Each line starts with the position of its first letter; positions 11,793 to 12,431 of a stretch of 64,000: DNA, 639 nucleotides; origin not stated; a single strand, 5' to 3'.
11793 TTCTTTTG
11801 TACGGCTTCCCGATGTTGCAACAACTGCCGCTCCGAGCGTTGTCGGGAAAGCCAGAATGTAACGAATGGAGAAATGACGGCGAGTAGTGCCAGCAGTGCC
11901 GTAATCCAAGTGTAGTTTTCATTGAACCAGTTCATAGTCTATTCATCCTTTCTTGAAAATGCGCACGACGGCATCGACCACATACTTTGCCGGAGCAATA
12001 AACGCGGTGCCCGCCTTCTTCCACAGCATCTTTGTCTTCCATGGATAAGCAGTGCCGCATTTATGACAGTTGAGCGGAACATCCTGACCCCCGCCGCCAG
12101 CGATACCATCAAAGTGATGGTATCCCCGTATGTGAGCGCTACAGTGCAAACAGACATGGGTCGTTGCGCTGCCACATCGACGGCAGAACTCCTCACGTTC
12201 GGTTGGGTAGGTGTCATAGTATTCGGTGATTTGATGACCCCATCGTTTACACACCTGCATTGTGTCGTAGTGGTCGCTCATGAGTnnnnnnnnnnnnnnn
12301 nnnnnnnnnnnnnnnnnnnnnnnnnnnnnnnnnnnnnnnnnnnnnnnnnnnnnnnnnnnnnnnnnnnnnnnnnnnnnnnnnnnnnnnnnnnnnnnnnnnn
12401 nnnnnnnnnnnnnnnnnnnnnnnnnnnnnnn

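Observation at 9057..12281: Four tightly packed uncharacterised genes embedded between xis/recombinase and GmrSD-RmuC-HsdRSM: candidate novel defense cassette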

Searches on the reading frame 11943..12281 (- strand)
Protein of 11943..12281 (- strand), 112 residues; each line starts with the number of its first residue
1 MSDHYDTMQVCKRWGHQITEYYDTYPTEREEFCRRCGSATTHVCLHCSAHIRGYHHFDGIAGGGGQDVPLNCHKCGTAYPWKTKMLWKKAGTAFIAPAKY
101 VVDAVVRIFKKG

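Call 4: search_protein_families(library=pfam, proteins=[window:11943-12281:-], max_evalue=0.1)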
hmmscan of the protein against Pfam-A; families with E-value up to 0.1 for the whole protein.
window:11943-12281:- (112 aa): 4 families
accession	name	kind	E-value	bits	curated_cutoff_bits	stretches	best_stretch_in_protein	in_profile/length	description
PF10083.14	DUF2321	-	7.2e-21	74.9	24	1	5-86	2-84/157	Uncharacterized protein conserved in bacteria (DUF2321)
PF12773.13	DZR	-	0.00018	22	27.3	1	28-53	10-36/45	Double zinc ribbon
PF08772.16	Zn_ribbon_NOB1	-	0.037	14.6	24.9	0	12-41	5-34/72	Nin one binding (NOB1) Zn-ribbon like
PF01363.27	FYVE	-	0.057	14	27.8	0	27-49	21-43/67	FYVE zinc finger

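Call 5: search_protein_families(library=padloc, proteins=[window:11943-12281:-], max_evalue=0.1)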
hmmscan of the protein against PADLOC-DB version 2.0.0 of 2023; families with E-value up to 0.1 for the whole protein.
window:11943-12281:- (112 aa): 0 families

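Call 6: search_protein_families(library=ncbifam, proteins=[window:11943-12281:-], max_evalue=0.1)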
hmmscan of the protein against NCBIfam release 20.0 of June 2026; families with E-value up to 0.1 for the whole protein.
window:11943-12281:- (112 aa): 0 families

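Call 7: search_protein_families(library=phrogs, proteins=[window:11943-12281:-], max_evalue=0.1)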
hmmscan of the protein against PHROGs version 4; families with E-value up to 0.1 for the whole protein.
window:11943-12281:- (112 aa): 5 families
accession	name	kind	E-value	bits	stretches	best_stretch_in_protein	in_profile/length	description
phrog_16447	-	unknown function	9.6e-16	59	1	5-86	4-84/160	-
phrog_2945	-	unknown function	0.032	15.1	0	69-91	9-31/68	-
phrog_13558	-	unknown function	0.06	14.4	0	9-51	7-52/69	-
phrog_30443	-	DNA, RNA and nucleotide metabolism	0.078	14.3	0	27-76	58-101/121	HNH endonuclease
phrog_2670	-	unknown function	0.095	13.8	1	10-44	4-37/66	-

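Call 36: find_related_loci(query=window:11943-12281:-, collection=genome_contigs, flank=6000)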
Query window:11943-12281:- (112 aa) in genome_contigs; peptide patterns used: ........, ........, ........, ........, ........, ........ (x = any residue, [..] = any of these).
115 stretches matched a pattern, but none encodes a relative of the query by tblastn (E <= 1e-3).

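Call 37: find_related_loci(query=window:11943-12281:-, collection=viral_contigs, flank=6000)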
Query window:11943-12281:- (112 aa) in viral_contigs; peptide patterns used: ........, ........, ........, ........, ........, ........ (x = any residue, [..] = any of these).
1 stretches matched a pattern, but none encodes a relative of the query by tblastn (E <= 1e-3).

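Call 38: search_dna_similar(query=window:11943-12281:-, collection=phages, mode=protein, max_evalue=0.001, max_rows=20)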
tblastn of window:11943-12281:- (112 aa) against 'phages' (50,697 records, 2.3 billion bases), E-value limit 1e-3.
Records with a match: 6; places in all: 6; records where one place covers at least 80% of the query: 0.
Best place of each record, by identity: <60% 6.
By first word of the organism name: Staphylococcus 3; Lactobacillus 3.
By host as written in the record: - 2; Staphylococcus saprophyticus 2; Staphylococcus sciuri P879 1; Lactobacillus johnsonii 1.
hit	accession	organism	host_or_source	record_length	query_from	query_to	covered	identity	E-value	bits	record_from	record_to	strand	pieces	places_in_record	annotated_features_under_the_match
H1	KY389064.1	Staphylococcus phage phi879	Staphylococcus sciuri P879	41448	1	86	77%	32.6%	3e-7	52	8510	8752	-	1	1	DUF2321 domain-containing protein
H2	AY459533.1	Lactobacillus prophage Lj928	-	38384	15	86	64%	36.4%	2e-7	53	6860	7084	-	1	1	putative protein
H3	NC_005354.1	Lactobacillus prophage Lj928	Lactobacillus johnsonii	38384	15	86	64%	36.4%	2e-7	53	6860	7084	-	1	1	DUF2321 domain-containing protein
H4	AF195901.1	Lactobacillus prophage Lj928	-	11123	15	86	64%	36.4%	1e-6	51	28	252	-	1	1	none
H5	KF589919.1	Staphylococcus phage phiRS7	Staphylococcus saprophyticus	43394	4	86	74%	31.3%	8e-8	54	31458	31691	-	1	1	hypothetical protein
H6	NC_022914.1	Staphylococcus phage phiRS7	Staphylococcus saprophyticus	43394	4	86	74%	31.3%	8e-8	54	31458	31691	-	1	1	DUF2321 domain-containing protein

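Call 39: get_annotated_region(hit=H1, flank=4000)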
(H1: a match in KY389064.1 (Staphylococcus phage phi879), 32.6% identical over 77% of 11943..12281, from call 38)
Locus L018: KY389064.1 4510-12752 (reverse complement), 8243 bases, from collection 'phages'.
description: Staphylococcus phage phi879, complete genome.
organism: Staphylococcus phage phi879 (NCBI taxid 1955181)
taxonomy: Viruses; Duplodnaviria; Heunggongvirae; Uroviricota; Caudoviricetes; Bronfenbrennervirinae; Peeveelvirus
host: Staphylococcus sciuri P879; source: -; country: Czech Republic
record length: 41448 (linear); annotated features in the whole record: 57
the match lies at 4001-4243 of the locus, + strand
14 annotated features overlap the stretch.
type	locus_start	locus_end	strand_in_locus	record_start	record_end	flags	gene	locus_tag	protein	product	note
CDS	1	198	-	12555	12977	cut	-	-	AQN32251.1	holliday junction resolvase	RusA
CDS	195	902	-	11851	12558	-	-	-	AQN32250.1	hypothetical protein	Gp19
CDS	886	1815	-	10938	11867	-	-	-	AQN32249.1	replication initiation protein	DnaD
CDS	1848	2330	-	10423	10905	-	-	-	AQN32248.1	single-stranded DNA-binding protein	Ssb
CDS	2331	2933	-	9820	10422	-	-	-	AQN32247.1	phosphoribosyl phosphodiesterase -like protein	Gp16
CDS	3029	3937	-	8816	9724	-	-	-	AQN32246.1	recombinational DNA repair protein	RecT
CDS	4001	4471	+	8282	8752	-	-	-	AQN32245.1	DUF2321 domain-containing protein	Gp14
CDS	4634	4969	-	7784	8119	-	-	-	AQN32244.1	hypothetical protein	Gp13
CDS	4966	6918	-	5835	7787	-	-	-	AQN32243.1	ATPase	Adr; involved in DNA repair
CDS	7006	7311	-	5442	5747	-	-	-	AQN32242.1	DUF1108 domain-containing protein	Gp11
CDS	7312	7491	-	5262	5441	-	-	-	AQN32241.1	hypothetical protein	Gp10; hypothetical protein, predicted transmembrane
CDS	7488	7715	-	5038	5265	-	-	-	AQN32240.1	DUF771 domain-containing protein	Gp9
CDS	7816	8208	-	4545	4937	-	-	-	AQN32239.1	BRO family antirepressor protein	Gp8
CDS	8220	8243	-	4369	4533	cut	-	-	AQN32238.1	hypothetical protein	Gp7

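Call 40: get_annotated_region(hit=H3, flank=4000)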
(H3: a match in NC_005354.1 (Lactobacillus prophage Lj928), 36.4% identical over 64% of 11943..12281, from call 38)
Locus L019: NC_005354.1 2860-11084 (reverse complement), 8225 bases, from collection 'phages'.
description: Lactobacillus prophage Lj928, complete genome.
organism: Lactobacillus prophage Lj928 (NCBI taxid 139872)
taxonomy: Viruses; Duplodnaviria; Heunggongvirae; Uroviricota; Caudoviricetes
host: Lactobacillus johnsonii; source: -; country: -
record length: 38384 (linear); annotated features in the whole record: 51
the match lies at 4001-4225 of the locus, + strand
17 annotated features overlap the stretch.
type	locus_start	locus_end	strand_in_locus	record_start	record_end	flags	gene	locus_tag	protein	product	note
CDS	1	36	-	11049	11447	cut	-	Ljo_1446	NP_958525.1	hypothetical protein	-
CDS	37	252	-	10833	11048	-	-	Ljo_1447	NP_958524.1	hypothetical protein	-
CDS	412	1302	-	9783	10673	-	-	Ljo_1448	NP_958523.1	DnaD-like helicase loader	-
CDS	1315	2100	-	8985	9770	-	-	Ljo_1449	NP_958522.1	recombinase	-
CDS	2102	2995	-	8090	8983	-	-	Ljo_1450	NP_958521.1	DUF1351 domain-containing protein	-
CDS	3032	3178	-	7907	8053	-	-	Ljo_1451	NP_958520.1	recombinase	-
CDS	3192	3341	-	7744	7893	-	-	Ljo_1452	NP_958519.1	hypothetical protein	-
CDS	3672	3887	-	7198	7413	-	-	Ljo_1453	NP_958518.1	transcriptional repressor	contains HTH domain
CDS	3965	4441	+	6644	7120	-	-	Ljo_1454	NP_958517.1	DUF2321 domain-containing protein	-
CDS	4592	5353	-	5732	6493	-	-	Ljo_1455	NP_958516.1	anti-repressor Ant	-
CDS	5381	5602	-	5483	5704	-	-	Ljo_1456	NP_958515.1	DUF739 family protein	-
CDS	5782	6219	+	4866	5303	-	-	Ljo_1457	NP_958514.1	transcriptional regulator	-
CDS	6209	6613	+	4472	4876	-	-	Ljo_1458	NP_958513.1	metallo-protease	-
CDS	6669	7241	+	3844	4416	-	-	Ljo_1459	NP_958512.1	DUF5067 domain-containing protein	-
CDS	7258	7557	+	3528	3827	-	-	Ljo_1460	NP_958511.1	hypothetical protein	-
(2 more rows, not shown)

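Call 41: get_annotated_region(hit=H6, flank=4000)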
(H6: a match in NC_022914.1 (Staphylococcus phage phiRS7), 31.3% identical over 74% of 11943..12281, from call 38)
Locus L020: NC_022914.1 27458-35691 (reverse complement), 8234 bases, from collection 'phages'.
description: Staphylococcus phage phiRS7, complete genome.
organism: Staphylococcus phage phiRS7 (NCBI taxid 1403390)
taxonomy: Viruses; Duplodnaviria; Heunggongvirae; Uroviricota; Caudoviricetes
host: Staphylococcus saprophyticus; source: -; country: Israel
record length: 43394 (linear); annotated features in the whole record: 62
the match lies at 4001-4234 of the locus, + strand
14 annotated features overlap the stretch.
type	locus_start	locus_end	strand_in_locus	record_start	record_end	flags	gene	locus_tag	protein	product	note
CDS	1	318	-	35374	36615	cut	-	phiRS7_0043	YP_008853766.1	DnaB-like replicative helicase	Orf43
CDS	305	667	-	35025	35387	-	-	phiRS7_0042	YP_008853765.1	helicase loader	similar to hypothetical protein SSME_09870; Orf42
CDS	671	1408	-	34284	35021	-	-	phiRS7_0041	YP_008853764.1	DnaD-like helicase loader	Orf41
CDS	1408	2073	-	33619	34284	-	-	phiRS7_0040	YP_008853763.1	hypothetical protein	similar to hypothetical protein SSME_09850; Orf40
CDS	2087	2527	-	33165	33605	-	-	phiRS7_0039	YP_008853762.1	single strand DNA binding protein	Orf39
CDS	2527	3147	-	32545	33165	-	-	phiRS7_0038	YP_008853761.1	Sak-like ssDNA annealing protein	Orf38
CDS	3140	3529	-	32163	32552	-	-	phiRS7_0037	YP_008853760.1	hypothetical protein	similar to hypothetical protein SSME_09820; Orf37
CDS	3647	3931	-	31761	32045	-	-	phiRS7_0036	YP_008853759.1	DUF771 domain-containing protein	similar to hypothetical protein SSME_09810; Orf36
CDS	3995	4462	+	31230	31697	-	-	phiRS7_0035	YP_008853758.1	DUF2321 domain-containing protein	similar to hypothetical protein HMPREF0991_01402; Orf35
CDS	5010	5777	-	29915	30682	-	-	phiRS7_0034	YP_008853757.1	ParB-like partition protein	similar to hypothetical protein HMPREF9308_01471; Orf34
CDS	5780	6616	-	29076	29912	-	-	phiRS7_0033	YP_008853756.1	pathogenicity island protein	similar to hypothetical protein SH1800; Orf33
CDS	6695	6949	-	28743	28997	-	-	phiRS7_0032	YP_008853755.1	transcriptional repressor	Orf32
CDS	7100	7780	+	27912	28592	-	-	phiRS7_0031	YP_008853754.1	transcriptional repressor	Orf31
CDS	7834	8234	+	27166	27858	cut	-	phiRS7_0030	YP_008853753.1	putative lipoprotein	Orf30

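Call 44: search_dna_similar(query=window:11943-12281:-, collection=plasmids, mode=protein, max_evalue=0.001, max_rows=20)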
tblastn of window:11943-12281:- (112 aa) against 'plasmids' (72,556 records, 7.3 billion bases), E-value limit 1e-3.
Records with a match: 11; places in all: 11; records where one place covers at least 80% of the query: 0.
Best place of each record, by identity: <60% 11.
By first word of the organism name: Bacillus 7; Klebsiella 2; Fusobacterium 1; Lacticaseibacillus 1.
By predicted mobility (MOB-suite, as given by PLSDB): non-mobilizable 11.
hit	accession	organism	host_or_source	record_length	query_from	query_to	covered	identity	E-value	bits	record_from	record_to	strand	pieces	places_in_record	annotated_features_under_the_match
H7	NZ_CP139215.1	Bacillus cereus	environmental samples,soil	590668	2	81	71%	43.2%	1e-12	69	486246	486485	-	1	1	none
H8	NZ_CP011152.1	Bacillus cereus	cell culture,soil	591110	2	81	71%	43.2%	1e-12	69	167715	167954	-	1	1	DUF2321 domain-containing protein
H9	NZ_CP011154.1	Bacillus cereus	cell culture,soil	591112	2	81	71%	43.2%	1e-12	69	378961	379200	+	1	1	none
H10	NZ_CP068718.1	Bacillus cereus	single cell,oral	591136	2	81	71%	43.2%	1e-12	69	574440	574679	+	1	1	DUF2321 domain-containing protein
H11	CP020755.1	Bacillus thuringiensis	Single cell,Tissue, animal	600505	5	81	69%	44.9%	5e-13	71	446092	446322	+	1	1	none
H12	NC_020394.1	Bacillus thuringiensis serovar thuringiensis str. IS5056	-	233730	5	81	69%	44.9%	5e-13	70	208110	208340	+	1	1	DUF2321 domain-containing protein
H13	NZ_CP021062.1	Bacillus thuringiensis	Environment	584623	5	81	69%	44.9%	5e-13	70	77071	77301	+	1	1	DUF2321 domain-containing protein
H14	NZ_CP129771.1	Klebsiella pneumoniae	Homo sapiens,whole organism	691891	4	84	72%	42.0%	3e-13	71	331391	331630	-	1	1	none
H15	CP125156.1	Klebsiella pneumoniae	-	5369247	4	84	72%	42.0%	3e-13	71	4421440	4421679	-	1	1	none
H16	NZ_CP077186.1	Fusobacterium animalis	Homo sapiens,resected colorectal tumor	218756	1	86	77%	28.7%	5e-5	47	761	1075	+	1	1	DUF2321 domain-containing protein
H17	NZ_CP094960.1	Lacticaseibacillus paracasei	Homo sapiens,single cell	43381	15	86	64%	33.3%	2e-4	46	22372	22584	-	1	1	DUF2321 domain-containing protein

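Call 45: get_annotated_region(hit=H8, flank=5000)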
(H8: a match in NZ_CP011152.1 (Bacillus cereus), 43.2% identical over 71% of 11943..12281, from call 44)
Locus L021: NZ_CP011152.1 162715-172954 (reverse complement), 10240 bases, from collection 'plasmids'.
description: Bacillus cereus strain CMCC P0021 plasmid pRML04, complete sequence
organism: Bacillus cereus (NCBI taxid 1396)
taxonomy: Bacteria; Bacillota; Bacilli; Bacillales; Bacillaceae; Bacillus; Bacillus cereus
host: -; source: cell culture,soil; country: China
typing (MOB-suite, as given by PLSDB): non-mobilizable; replicon rep_cluster_125; mating-pair formation MPF_T
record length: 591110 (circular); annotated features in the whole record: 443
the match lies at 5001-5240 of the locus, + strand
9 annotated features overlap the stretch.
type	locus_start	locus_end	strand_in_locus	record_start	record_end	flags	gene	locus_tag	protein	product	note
CDS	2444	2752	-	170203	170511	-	-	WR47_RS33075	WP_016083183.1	hypothetical protein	-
CDS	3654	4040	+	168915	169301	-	-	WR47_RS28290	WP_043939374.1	ArpU family transcriptional regulator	-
CDS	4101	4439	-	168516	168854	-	-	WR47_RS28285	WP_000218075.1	hypothetical protein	-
CDS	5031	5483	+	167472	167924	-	-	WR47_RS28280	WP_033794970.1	DUF2321 domain-containing protein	-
CDS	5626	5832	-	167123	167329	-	-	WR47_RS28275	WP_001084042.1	hypothetical protein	-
CDS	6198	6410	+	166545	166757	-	-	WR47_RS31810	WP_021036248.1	hypothetical protein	-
CDS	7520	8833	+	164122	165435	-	-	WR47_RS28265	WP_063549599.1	DUF3854 domain-containing protein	-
CDS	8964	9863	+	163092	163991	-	-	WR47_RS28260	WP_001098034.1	Rpn family recombination-promoting nuclease/putative transposase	-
CDS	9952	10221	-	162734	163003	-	-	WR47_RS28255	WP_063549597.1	hypothetical protein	-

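Call 46: get_annotated_region(hit=H12, flank=5000)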
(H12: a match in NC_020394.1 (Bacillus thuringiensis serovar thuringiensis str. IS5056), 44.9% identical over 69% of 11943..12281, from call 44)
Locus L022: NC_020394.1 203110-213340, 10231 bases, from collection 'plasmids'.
description: Bacillus thuringiensis serovar thuringiensis str. IS5056 plasmid pIS56-233, complete sequence
organism: Bacillus thuringiensis serovar thuringiensis str. IS5056 (NCBI taxid 1286404)
taxonomy: Bacteria; Bacillota; Bacilli; Bacillales; Bacillaceae; Bacillus; Bacillus thuringiensis; Bacillus thuringiensis serovar thuringiensis str. IS5056
host: -; source: -; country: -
typing (MOB-suite, as given by PLSDB): non-mobilizable; replicon rep_cluster_125,rep_cluster_1721; mating-pair formation MPF_T
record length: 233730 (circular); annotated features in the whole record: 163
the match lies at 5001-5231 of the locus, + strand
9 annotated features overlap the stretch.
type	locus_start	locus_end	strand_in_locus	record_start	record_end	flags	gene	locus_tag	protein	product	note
CDS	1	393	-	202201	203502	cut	-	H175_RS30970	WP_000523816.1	DUF4041 domain-containing protein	-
CDS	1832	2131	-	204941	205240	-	-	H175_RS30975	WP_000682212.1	hypothetical protein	-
CDS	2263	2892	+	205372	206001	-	-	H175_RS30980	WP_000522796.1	Holliday junction resolvase RecU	GO:0006281 - DNA repair [Evidence IEA]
CDS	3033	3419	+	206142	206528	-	-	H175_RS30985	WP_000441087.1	ArpU family phage packaging/lysis transcriptional regulator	GO:0006355 - regulation of DNA-templated transcription [Evidence IEA]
CDS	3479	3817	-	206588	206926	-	-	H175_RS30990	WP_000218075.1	hypothetical protein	-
CDS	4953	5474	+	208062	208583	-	-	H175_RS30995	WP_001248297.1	DUF2321 domain-containing protein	-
CDS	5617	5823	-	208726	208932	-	-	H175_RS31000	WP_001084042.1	hypothetical protein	-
CDS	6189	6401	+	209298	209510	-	-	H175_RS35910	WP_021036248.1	hypothetical protein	-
CDS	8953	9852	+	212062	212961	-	-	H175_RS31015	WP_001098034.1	Rpn family recombination-promoting nuclease/putative transposase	-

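Call 47: get_annotated_region(hit=H14, flank=5000)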
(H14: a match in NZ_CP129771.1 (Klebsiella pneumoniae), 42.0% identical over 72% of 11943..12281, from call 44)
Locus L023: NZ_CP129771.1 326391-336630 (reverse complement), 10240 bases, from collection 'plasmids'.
description: Klebsiella pneumoniae strain 2020C07-038 plasmid p2020C07-038-691k
organism: Klebsiella pneumoniae (NCBI taxid 573)
taxonomy: Bacteria; Pseudomonadota; Gammaproteobacteria; Enterobacterales; Enterobacteriaceae; Klebsiella; Klebsiella pneumoniae
host: -; source: Homo sapiens,whole organism; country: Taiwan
typing (MOB-suite, as given by PLSDB): non-mobilizable
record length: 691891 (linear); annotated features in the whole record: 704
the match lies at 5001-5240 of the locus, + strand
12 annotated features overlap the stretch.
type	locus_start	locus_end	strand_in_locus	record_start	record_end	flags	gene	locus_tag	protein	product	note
CDS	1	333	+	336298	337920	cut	-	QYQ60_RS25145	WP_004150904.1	ParB family protein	-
CDS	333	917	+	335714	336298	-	-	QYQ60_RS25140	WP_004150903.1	DUF2857 domain-containing protein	-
CDS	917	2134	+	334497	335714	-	-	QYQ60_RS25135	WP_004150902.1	STY4528 family pathogenicity island replication protein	-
CDS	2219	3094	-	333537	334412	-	-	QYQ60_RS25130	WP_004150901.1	DUF6708 domain-containing protein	-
CDS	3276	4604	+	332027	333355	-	-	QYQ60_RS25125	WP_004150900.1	WG repeat-containing protein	-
CDS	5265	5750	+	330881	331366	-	-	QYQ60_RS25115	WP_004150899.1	hypothetical protein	-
CDS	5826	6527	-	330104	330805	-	-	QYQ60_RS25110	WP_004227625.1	nucleotidyl transferase AbiEii/AbiGii toxin family protein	-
CDS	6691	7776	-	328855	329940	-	-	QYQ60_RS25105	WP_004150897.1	type IV toxin-antitoxin system AbiEi family antitoxin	-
CDS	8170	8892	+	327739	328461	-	-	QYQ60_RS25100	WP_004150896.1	PFL_4669 family integrating conjugative element protein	-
CDS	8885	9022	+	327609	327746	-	-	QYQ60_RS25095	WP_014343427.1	hypothetical protein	-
CDS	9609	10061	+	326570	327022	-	-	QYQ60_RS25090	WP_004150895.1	STY4534 family ICE replication protein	-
CDS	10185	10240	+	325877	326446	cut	-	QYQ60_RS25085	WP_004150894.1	PilL N-terminal domain-containing protein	-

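Call 51: search_protein_families(library=pfam, proteins=[L023:4995-5750:+, L021:5031-5483:+, L018:4001-4471:+, L019:3965-4441:+], max_evalue=0.01)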
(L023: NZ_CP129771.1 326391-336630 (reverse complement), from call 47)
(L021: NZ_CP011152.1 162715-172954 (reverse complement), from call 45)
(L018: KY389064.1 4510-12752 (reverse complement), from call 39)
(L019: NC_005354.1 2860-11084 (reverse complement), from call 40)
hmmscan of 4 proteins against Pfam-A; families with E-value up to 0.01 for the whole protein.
L023:4995-5750:+ (251 aa): 3 families
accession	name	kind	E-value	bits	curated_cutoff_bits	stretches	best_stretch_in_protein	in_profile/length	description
PF18742.7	DpnII-MboI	-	1.9e-59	199.9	27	1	103-249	2-150/150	REase_DpnII-MboI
PF10083.14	DUF2321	-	4.6e-27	95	24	1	4-84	2-84/157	Uncharacterized protein conserved in bacteria (DUF2321)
PF12773.13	DZR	-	4.1e-05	24.1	27.3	1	28-50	12-35/45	Double zinc ribbon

L021:5031-5483:+ (150 aa): 4 families
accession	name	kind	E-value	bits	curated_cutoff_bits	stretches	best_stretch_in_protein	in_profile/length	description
PF10083.14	DUF2321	-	8.5e-56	188.4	24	1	1-147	9-156/157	Uncharacterized protein conserved in bacteria (DUF2321)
PF12773.13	DZR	-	0.00016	22.2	27.3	1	16-40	10-35/45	Double zinc ribbon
PF22747.2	Zn_ribbon_DUF2089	-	0.0081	16.7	27.6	1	31-46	14-29/32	DUF2089 zinc ribbon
PF08772.16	Zn_ribbon_NOB1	-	0.0087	16.6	24.9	0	14-33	19-38/72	Nin one binding (NOB1) Zn-ribbon like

L018:4001-4471:+ (156 aa): 2 families
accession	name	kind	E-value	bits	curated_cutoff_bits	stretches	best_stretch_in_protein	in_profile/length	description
PF10083.14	DUF2321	-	1.1e-46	158.8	24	1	4-153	1-156/157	Uncharacterized protein conserved in bacteria (DUF2321)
PF12773.13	DZR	-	3.2e-05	24.5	27.3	1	21-46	8-34/45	Double zinc ribbon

L019:3965-4441:+ (158 aa): 3 families
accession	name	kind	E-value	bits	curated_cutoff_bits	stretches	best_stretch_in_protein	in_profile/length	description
PF10083.14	DUF2321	-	9.3e-61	204.5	24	1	4-155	2-157/157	Uncharacterized protein conserved in bacteria (DUF2321)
PF12773.13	DZR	-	7.1e-07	29.7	27.3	1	23-48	8-34/45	Double zinc ribbon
PF13920.12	zf-C3HC4_3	-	0.0098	16.1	27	0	29-50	25-48/49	Zinc finger, C3HC4 type (RING finger)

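Call 96: list_cluster_members(proteins=[P0001, P0022, P0027, window:11943-12281:-, window:12286-14073:-])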
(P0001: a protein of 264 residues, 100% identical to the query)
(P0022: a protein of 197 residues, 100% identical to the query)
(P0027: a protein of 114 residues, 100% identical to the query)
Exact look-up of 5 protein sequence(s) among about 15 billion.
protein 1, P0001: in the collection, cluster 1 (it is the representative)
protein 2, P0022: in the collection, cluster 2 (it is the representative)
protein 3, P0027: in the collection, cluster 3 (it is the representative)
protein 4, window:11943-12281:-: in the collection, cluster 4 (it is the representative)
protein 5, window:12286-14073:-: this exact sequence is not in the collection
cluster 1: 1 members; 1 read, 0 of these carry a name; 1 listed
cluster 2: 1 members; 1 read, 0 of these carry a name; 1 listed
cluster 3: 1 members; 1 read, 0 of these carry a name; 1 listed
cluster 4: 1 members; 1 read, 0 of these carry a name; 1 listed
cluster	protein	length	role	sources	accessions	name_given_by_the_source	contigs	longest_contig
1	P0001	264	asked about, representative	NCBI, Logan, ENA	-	-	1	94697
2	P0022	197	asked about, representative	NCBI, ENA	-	-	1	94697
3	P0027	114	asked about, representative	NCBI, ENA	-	-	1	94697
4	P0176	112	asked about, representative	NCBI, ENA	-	-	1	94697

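Call 101: find_related_loci(query=window:11943-12281:-, collection=metagenome_contigs, flank=5000)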
Query window:11943-12281:- (112 aa) in metagenome_contigs; peptide patterns used: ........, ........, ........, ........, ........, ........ (x = any residue, [..] = any of these).
186 stretches matched a pattern; 2 encode a relative of the query (tblastn E <= 1e-3); 2 distinct loci.
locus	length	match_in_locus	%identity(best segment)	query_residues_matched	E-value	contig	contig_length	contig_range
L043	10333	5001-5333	51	1-111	3e-42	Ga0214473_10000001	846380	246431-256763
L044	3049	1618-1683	59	42-63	1e-5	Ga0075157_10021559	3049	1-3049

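Call 105: search_protein_families(library=pfam, proteins=[L043:5333-5824:+, L043:6993-7802:+, L043:5001-5336:+], max_evalue=0.01)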
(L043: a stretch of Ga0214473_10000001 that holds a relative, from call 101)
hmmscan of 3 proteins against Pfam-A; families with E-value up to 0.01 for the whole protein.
L043:5333-5824:+ (163 aa): 0 families

L043:6993-7802:+ (269 aa): 0 families

L043:5001-5336:+ (111 aa): 1 family
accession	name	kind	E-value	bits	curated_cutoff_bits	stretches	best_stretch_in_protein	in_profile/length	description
PF10083.14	DUF2321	-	5.1e-27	94.9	24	1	5-97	2-93/157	Uncharacterized protein conserved in bacteria (DUF2321)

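Call 106: search_protein_families(library=padloc, proteins=[L043:5333-5824:+, L043:6993-7802:+, L043:5001-5336:+], max_evalue=0.01)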
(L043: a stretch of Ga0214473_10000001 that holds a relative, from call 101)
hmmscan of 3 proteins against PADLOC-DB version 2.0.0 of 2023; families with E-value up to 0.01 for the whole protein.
L043:5333-5824:+ (163 aa): 0 families

L043:6993-7802:+ (269 aa): 0 families

L043:5001-5336:+ (111 aa): 0 families
